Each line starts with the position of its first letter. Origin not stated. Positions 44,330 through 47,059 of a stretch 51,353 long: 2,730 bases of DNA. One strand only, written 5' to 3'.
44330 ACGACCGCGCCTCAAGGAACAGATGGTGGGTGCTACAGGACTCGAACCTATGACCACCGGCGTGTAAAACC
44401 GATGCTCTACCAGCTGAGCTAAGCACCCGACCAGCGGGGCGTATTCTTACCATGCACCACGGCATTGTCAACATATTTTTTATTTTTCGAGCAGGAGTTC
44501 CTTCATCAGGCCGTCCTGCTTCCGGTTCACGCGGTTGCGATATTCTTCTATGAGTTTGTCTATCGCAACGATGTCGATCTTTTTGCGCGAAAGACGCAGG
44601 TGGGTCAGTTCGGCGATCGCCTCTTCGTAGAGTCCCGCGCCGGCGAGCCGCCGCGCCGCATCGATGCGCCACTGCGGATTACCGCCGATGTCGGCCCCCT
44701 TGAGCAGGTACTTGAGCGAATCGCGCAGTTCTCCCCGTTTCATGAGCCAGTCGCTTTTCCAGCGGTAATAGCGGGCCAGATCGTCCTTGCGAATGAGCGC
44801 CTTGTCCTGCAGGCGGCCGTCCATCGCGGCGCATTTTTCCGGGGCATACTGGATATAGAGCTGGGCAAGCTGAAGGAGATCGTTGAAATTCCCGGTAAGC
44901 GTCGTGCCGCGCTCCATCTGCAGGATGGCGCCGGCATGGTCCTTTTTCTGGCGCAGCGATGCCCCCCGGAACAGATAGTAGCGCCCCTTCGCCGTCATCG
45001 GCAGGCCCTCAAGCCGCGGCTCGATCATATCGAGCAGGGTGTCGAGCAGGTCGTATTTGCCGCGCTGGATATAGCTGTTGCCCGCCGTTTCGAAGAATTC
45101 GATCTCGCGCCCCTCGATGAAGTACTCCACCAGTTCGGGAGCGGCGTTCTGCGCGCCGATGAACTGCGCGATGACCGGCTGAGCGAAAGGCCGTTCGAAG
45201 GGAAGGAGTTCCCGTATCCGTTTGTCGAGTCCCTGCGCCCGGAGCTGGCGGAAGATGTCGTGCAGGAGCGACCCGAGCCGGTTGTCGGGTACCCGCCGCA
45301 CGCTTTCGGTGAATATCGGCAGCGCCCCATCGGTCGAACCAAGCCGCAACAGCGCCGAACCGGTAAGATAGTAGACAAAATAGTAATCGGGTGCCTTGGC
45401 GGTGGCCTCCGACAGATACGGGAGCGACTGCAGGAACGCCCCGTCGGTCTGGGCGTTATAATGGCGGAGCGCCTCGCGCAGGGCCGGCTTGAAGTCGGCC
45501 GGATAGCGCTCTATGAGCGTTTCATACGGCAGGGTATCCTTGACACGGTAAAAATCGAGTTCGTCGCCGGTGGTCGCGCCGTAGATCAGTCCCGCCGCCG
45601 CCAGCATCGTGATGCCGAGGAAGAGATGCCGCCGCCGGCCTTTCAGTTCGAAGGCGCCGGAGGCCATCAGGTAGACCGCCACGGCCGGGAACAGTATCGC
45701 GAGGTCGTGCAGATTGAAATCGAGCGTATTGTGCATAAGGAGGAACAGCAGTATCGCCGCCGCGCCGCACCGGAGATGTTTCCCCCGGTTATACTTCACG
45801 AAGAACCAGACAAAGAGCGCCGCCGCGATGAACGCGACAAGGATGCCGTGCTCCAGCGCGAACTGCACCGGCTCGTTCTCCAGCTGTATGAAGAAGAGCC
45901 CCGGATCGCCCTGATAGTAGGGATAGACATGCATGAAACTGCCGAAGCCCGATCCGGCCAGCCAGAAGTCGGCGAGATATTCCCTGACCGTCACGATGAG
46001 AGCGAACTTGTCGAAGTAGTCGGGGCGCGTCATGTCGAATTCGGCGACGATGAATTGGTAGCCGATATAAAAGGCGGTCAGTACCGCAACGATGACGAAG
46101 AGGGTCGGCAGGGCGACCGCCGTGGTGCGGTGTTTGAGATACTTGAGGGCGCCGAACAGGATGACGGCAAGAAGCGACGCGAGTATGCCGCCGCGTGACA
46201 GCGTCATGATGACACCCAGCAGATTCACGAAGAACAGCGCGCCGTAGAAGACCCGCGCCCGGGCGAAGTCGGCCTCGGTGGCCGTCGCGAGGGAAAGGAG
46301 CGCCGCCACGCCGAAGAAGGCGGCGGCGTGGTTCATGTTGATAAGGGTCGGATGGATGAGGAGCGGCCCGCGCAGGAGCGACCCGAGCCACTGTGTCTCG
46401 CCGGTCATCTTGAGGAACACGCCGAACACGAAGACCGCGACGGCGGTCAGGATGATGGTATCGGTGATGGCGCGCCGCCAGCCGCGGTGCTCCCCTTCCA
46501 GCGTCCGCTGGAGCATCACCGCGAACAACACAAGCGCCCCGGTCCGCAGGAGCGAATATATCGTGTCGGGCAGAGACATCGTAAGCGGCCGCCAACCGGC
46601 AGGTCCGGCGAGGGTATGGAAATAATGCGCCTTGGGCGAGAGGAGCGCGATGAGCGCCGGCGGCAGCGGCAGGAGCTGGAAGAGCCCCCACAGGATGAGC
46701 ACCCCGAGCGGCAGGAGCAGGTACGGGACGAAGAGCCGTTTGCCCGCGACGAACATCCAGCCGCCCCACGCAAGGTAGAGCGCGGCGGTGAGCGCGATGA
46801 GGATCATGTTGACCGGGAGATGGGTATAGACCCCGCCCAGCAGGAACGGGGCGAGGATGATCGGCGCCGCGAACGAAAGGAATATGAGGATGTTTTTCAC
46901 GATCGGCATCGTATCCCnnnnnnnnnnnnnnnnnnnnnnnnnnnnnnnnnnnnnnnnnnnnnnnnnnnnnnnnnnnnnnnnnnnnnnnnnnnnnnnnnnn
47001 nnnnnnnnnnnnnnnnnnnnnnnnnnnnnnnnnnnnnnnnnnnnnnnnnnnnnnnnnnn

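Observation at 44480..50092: Orphan MCE operon: MlaD-like + PqiC-like lipoprotein + beta-barrel + Wzy/O-antigen-ligase-TPR protein, with no ABC permease, ATPase or PqiA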

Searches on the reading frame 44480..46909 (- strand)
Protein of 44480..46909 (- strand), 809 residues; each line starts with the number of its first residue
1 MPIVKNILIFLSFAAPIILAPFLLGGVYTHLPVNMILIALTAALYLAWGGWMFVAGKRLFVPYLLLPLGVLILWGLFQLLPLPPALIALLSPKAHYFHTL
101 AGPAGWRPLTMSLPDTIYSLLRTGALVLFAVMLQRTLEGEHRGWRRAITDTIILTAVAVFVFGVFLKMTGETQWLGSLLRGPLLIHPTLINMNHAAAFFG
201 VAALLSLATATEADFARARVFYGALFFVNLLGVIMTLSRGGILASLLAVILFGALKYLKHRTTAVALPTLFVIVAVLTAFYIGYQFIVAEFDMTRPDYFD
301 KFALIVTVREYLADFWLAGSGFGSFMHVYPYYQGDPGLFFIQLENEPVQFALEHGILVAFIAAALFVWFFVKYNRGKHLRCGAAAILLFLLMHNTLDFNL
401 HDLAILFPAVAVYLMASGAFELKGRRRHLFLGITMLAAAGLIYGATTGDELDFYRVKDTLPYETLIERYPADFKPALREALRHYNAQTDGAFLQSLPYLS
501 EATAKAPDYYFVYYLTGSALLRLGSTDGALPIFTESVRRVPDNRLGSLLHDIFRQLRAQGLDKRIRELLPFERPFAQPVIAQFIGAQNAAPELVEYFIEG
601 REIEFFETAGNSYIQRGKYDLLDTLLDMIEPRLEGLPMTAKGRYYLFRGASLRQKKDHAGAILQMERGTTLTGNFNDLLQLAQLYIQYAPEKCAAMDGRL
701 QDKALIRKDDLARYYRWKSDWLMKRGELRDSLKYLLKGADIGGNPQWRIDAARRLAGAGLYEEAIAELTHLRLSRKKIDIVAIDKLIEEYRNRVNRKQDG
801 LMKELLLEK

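Call 3: search_protein_families(library=pfam, proteins=[window:44480-46909:-], max_evalue=0.01)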
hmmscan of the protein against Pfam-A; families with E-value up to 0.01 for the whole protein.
window:44480-46909:- (809 aa): 4 families
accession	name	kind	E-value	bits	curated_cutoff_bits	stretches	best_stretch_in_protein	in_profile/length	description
PF04932.20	Wzy_C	-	4e-09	36.9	31.7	1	225-361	2-147/149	O-Antigen ligase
PF07719.23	TPR_2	-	4.3e-05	23.8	27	0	512-543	3-34/34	Tetratricopeptide repeat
PF14559.12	TPR_19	-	0.00048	20.8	25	0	489-548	4-64/68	Tetratricopeptide repeat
PF13432.12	TPR_16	-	0.0043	17.9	32.7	1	492-543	13-64/65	Tetratricopeptide repeat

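Call 4: search_protein_families(library=ncbifam, proteins=[window:44480-46909:-], max_evalue=0.01)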
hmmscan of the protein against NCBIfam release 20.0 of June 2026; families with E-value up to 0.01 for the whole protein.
window:44480-46909:- (809 aa): 2 families
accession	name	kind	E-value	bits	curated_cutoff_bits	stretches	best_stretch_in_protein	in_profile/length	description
TIGR04370.1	glyco_rpt_poly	subfamily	0.001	18.2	40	1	196-355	144-317/396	oligosaccharide repeat unit polymerase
NF040959.1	MamA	equivalog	0.0059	16.1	200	0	492-538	121-167/204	magnetosome protein MamA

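Call 22: find_homologous_proteins(query=window:44480-46909:-, max_evalue=0.001)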
Query window:44480-46909:- (809 aa): 31 proteins with E <= 0.001 among 8000 candidates.
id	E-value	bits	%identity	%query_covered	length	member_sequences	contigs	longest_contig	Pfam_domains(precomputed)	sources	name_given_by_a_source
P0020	0.0e+0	1810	100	100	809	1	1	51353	PF04932.21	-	-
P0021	0.0e+0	1593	88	100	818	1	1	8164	PF04932.21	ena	-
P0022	0.0e+0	1573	86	100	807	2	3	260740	PF04932.21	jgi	-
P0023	0.0e+0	1536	84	100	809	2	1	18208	PF04932.21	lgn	-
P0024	0.0e+0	1139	63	100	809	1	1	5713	PF04932.21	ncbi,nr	ncbi:MAG TPA: hypothetical protein PKH10_05535 [bacterium]|nr:hypothetical protein [bacterium]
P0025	0.0e+0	1139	63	100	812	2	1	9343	PF04932.21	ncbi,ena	-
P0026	0.0e+0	1127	61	100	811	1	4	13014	PF14559.13,PF13432.13,PF04932.21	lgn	-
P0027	0.0e+0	1127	63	100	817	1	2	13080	PF04932.21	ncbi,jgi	-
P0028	0.0e+0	1124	62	100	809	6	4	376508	PF04932.21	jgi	-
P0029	0.0e+0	1113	62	99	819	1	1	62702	PF14559.13,PF04932.21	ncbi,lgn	-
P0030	0.0e+0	1068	58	100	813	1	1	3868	PF04932.21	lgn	-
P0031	0.0e+0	1062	58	100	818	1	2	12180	PF14559.13,PF07719.24,PF04932.21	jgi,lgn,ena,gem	-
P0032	9.4e-152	525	33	100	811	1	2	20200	PF13428.13,PF07719.24,PF04932.21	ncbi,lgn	-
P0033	3.6e-150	520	34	100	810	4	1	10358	PF07719.24,PF04932.21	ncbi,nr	ncbi:MAG TPA: O-antigen ligase family protein [bacterium]|nr:O-antigen ligase family protein [bacter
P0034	3.5e-148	513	35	100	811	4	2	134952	PF04932.21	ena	-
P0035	1.3e-144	502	33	99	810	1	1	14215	PF04932.21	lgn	-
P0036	2.2e-144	501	33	99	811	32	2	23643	PF07719.24,PF04932.21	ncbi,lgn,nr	ncbi:O-antigen ligase family protein [bacterium]|nr:O-antigen ligase family protein [bacterium]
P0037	5.5e-143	496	33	100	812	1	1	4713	PF04932.21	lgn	-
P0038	1.1e-120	423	32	100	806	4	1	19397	PF14559.13,PF13424.13,PF07719.24,PF04932.21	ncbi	-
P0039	4.3e-112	394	30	98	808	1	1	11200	PF04932.21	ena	-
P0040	5.6e-112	394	30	98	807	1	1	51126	PF14559.13,PF04932.21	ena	-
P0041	6.2e-17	79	26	57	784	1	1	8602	PF12895.14,PF13428.13,PF07719.24,PF04932.21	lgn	-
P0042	5.6e-14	70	26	66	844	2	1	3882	PF14559.13,PF12895.14,PF13428.13,PF13429.13,PF07719.24,PF04932.21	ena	-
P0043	5.1e-11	60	27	59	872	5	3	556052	PF14559.13,PF13431.13,PF13428.13,PF07719.24,PF04932.21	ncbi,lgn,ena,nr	ncbi:MAG TPA: tetratricopeptide repeat protein [Myxococcota bacterium]|nr:tetratricopeptide repeat p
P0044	9.5e-11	59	26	67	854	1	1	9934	PF14559.13,PF13428.13,PF04932.21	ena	-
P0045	1.5e-10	58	26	71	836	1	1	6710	PF14559.13,PF25058.2,PF13428.13,PF07719.24,PF04932.21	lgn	-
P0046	4.4e-10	57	24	39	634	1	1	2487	PF04932.21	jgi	jgi:O-antigen ligase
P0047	2.0e-9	55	26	44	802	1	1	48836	PF14559.13,PF12895.14,PF07719.24,PF04932.21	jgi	jgi:tetratricopeptide (TPR) repeat protein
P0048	3.6e-7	47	25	40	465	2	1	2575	PF04932.21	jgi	jgi:O-antigen ligase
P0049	1.4e-6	45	34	9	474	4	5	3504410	PF04932.21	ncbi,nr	ncbi:O-antigen ligase family protein [Sphingopyxis terrae]|nr:O-antigen ligase family protein [Sphin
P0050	7.6e-4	36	23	39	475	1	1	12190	PF04932.21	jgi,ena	-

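Call 23: find_encoding_contigs(protein=P0043, flank=10000, max_places=2)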
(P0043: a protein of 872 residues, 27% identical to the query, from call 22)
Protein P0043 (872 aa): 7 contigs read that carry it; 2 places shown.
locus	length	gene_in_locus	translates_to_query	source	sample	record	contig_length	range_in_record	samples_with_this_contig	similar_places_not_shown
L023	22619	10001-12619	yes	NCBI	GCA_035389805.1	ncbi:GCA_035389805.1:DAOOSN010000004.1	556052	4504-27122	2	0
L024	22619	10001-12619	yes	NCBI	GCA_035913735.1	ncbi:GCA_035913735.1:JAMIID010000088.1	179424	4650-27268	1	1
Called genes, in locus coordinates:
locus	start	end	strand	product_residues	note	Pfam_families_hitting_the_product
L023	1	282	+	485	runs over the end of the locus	PF00291:PALP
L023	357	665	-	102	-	PF13453:Zn_ribbon_TFIIB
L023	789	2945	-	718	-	PF13717:Zn_ribbon_4, PF13719:Zn_ribbon_5, PF14559:TPR_19 (weak), PF07719:TPR_2 (weak), PF13424:TPR_12 (weak), PF13429:TPR_15, PF13371:TPR_9 (weak), PF13432:TPR_16, +9 more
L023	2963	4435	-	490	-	PF13717:Zn_ribbon_4, PF13719:Zn_ribbon_5 (weak), PF14559:TPR_19 (weak)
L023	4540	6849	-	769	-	PF00580:UvrD-helicase, PF13245:AAA_19, PF13361:UvrD_C, PF13538:UvrD_C_2 (faint)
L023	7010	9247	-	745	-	PF13490:zf-HC2, PF00092:VWA, PF13519:VWA_2, PF13768:VWA_3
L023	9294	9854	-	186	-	PF07638:Sigma70_ECF (faint), PF04542:Sigma70_r2, PF08281:Sigma70_r4_2, PF04545:Sigma70_r4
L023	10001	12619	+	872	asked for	PF13428:TPR_14 (faint), PF07719:TPR_2 (faint), PF13431:TPR_17 (faint), PF04932:Wzy_C, PF14559:TPR_19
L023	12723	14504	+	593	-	-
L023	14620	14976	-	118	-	PF04480:DUF559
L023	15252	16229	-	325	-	PF14907:NTP_transf_5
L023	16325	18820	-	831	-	PF13727:CoA_binding_3, PF01073:3Beta_HSD (weak), PF01370:Epimerase, PF02719:Polysacc_synt_2, PF04321:RmlD_sub_bind, PF07993:NAD_binding_4 (faint), PF16363:GDP_Man_Dehyd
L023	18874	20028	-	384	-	PF00155:Aminotran_1_2, PF01041:DegT_DnrJ_EryC1, PF01212:Beta_elim_lyase (weak), PF01053:Cys_Met_Meta_PP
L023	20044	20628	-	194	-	PF00132:Hexapep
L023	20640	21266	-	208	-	PF02397:Bac_transf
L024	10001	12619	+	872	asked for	PF13428:TPR_14 (faint), PF07719:TPR_2 (faint), PF13431:TPR_17 (faint), PF04932:Wzy_C, PF14559:TPR_19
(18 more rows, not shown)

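Call 24: find_encoding_contigs(protein=P0036, flank=10000, max_places=2)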
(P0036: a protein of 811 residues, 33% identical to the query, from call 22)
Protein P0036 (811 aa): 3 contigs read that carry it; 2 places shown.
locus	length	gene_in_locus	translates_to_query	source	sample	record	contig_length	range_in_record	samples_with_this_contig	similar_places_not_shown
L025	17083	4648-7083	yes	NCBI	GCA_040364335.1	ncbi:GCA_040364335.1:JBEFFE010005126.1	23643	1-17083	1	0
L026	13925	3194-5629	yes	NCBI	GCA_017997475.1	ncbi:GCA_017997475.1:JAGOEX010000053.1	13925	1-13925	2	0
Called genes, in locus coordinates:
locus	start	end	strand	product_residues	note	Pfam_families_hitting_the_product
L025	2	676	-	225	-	?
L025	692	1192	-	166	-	-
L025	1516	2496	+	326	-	PF02470:MlaD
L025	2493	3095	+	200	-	PF03886:ABC_trans_aux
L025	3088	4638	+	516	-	PF11276:DUF3078 (weak)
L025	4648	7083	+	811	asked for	PF04932:Wzy_C, PF07719:TPR_2 (faint)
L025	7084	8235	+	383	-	-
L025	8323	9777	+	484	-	-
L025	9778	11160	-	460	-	PF01554:MatE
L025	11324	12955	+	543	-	PF07690:MFS_1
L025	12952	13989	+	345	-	PF01590:GAF, PF13185:GAF_2, PF13492:GAF_3, PF00990:GGDEF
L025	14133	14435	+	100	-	PF01527:HTH_Tnp_1, PF13384:HTH_23 (weak)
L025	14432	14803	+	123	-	PF00665:rve, PF13683:rve_3, PF13333:rve_2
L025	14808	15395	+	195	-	-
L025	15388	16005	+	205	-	-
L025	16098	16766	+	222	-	-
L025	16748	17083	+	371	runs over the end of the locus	PF00962:A_deaminase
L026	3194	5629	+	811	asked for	PF04932:Wzy_C, PF07719:TPR_2 (faint)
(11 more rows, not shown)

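Call 25: find_encoding_contigs(protein=P0047, flank=10000, max_places=2)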
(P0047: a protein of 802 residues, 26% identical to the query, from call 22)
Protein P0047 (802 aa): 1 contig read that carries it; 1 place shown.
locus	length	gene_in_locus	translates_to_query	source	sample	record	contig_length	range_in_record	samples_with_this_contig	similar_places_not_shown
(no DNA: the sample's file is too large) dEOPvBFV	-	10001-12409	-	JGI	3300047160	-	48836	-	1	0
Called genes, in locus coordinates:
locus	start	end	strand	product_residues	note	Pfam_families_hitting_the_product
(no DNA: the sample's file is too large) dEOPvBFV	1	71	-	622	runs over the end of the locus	PF13522:GATase_6, PF13537:GATase_7, PF00733:Asn_synthase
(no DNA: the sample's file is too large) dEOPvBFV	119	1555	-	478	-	-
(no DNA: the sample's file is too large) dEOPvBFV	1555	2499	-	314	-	PF00535:Glycos_transf_2, PF10111:Glyco_tranf_2_2, PF13641:Glyco_tranf_2_3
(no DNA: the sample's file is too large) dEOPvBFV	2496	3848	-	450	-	PF01943:Polysacc_synt (weak), PF13440:Polysacc_synt_3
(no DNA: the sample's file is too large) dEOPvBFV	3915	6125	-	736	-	PF02706:Wzz (weak), PF13807:GNVR, PF01656:CbiA, PF10609:ParA, PF13614:AAA_31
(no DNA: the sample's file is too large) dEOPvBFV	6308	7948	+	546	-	PF12708:Pect-lyase_RHGA_epim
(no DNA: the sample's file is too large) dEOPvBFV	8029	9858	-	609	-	PF07220:DUF1420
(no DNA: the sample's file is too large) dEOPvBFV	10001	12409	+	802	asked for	PF04932:Wzy_C, PF14559:TPR_19 (faint), PF12895:ANAPC3 (faint), PF07719:TPR_2 (faint)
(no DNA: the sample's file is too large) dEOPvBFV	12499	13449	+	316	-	PF01370:Epimerase, PF04321:RmlD_sub_bind (weak), PF16363:GDP_Man_Dehyd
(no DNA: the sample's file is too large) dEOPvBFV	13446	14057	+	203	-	PF13489:Methyltransf_23, PF07021:MetW, PF13847:Methyltransf_31, PF08241:Methyltransf_11, PF08242:Methyltransf_12, PF13649:Methyltransf_25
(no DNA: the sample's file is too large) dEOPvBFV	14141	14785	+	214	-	PF11006:DUF2845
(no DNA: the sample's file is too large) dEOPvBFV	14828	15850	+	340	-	PF01370:Epimerase, PF04321:RmlD_sub_bind (weak), PF16363:GDP_Man_Dehyd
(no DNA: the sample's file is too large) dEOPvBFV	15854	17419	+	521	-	PF00535:Glycos_transf_2, PF13489:Methyltransf_23, PF08241:Methyltransf_11, PF08242:Methyltransf_12, PF13649:Methyltransf_25, PF13847:Methyltransf_31 (weak)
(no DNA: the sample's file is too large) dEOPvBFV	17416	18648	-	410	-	PF18854:baeRF_family10, PF18844:baeRF_family2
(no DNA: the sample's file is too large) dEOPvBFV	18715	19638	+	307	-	PF14907:NTP_transf_5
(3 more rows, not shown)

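Call 49: search_solved_structures(query=A2, max_evalue=1)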
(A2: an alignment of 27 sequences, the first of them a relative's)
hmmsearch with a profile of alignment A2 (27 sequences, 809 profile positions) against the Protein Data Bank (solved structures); distinct sequences matched with E-value up to 1: 339 (the best 60 are shown).
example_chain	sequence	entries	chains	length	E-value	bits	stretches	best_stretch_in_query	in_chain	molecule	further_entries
9qhb_A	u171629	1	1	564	1.5e-34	122.6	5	638-778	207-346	Engineered tetratricopeptide repeat protein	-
9qhc_A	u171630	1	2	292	3.1e-22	81.9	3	638-778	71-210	Engineered tetratricopeptide repeat protein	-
8bu0_A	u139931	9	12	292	3.7e-22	81.6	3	638-778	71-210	Consensus tetratricopeptide repeat protein | Crystal structure of an 8-repeat consensus TPR superhelix with Zinc. | Monomer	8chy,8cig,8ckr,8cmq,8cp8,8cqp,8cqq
7yeh_B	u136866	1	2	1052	1.8e-19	72.7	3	614-781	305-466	UDP-N-acetylglucosamine--peptide N-acetylglucosaminyltransferase 110 kDa subunit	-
7yea_A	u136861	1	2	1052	3.8e-19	71.6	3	611-781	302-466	UDP-N-acetylglucosamine--peptide N-acetylglucosaminyltransferase 110 kDa subunit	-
7ntf_A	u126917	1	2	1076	5.6e-19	71.1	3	614-781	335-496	Isoform 1 of UDP-N-acetylglucosamine--peptide N-acetylglucosaminyltransferase 110 kDa subu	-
1w3b_A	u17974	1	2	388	3.6e-17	65.1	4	648-781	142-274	UDP-N-ACETYLGLUCOSAMINE--PEPTIDE N-ACETYLGLUCOSAMINYLTRANSFERASE 110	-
6eou_A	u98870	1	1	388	7.1e-17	64.1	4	648-781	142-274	UDP-N-acetylglucosamine--peptide N-acetylglucosaminyltransferase 110 kDa subunit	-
7rqf_A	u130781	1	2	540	6.5e-16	60.9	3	503-778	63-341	TPR repeat-containing protein PA4667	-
8sxe_C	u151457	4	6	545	8.1e-16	60.6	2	503-779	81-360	TPR repeat-containing protein PA4667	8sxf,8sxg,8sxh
6xt9_D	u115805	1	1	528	2.8e-14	55.5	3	569-770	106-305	Bardet-Biedl syndrome 4 protein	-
8fgw_D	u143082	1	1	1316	1.3e-13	53.3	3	522-736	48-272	Tetratricopeptide repeat protein 21B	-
7obi_A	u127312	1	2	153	5.9e-13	51.1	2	703-780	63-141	CTPR-rv4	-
6vbu_4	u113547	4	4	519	8.2e-13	50.7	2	570-770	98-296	Bardet-Biedl syndrome 4 protein homolog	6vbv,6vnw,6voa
8bbe_D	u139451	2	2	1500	1e-12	50.3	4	522-735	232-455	SNAP-tag,Tetratricopeptide repeat protein 21B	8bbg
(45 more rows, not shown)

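Call 62: predict_structure(alignment_id=A2)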
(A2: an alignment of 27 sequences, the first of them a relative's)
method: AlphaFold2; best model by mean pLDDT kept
length: 809 residues; sequences in the alignment: 27
mean_pLDDT: 86.4   pTM: 0.74
mean pLDDT of the five models: 86.4, 85.6, 84.9, 84.2, 84.1
residues with pLDDT >= 90: 433; 70-90: 285; 50-70: 79; < 50: 12
segments of 3 or more residues with pLDDT < 50: 26-28
pLDDT, mean of each block of 10 residues (from residue 1): 84 93 63 88 96 89 95 95 90 88 80 91 96 87 86 95 87 72 66 87 94 85 91 83 89 84 63 70 65 56 52 69 81 59 70 89 94 84 92 83 91 92 92 97 86 82 90 91 92 94 90 95 93 94 91 95 94 86 89 91 91 93 95 89 96 94 96 92 94 93 88 95 92 93 89 89 90 79 89 85 70
secondary structure, 60 per line:
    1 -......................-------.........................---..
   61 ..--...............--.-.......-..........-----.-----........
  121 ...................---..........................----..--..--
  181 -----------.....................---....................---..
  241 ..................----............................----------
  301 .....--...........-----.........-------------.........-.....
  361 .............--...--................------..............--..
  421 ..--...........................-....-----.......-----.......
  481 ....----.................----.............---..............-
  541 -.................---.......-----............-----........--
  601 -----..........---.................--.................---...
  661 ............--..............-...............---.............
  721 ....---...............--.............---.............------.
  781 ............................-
elements in order (helices of 4 or more, strands of 3 or more residues): H2-23 H31-55 E59-62 H65-79 H84-90 H92-101 H113-139 H143-168 H192-212 H216-235 H239-258 H263-290 H301-305 H308-318 H324-332 H346-354 H356-373 H381-396 H403-416 E419-422 H425-451 H453-456 H462-468 H474-484 H489-505 H510-522 H526-539 H542-558 H562-568 H574-585 H591-598 H606-615 H619-635 H638-654 H658-672 H675-688 H690-704 H708-724 H728-742 H745-757 H761-773 H780-808
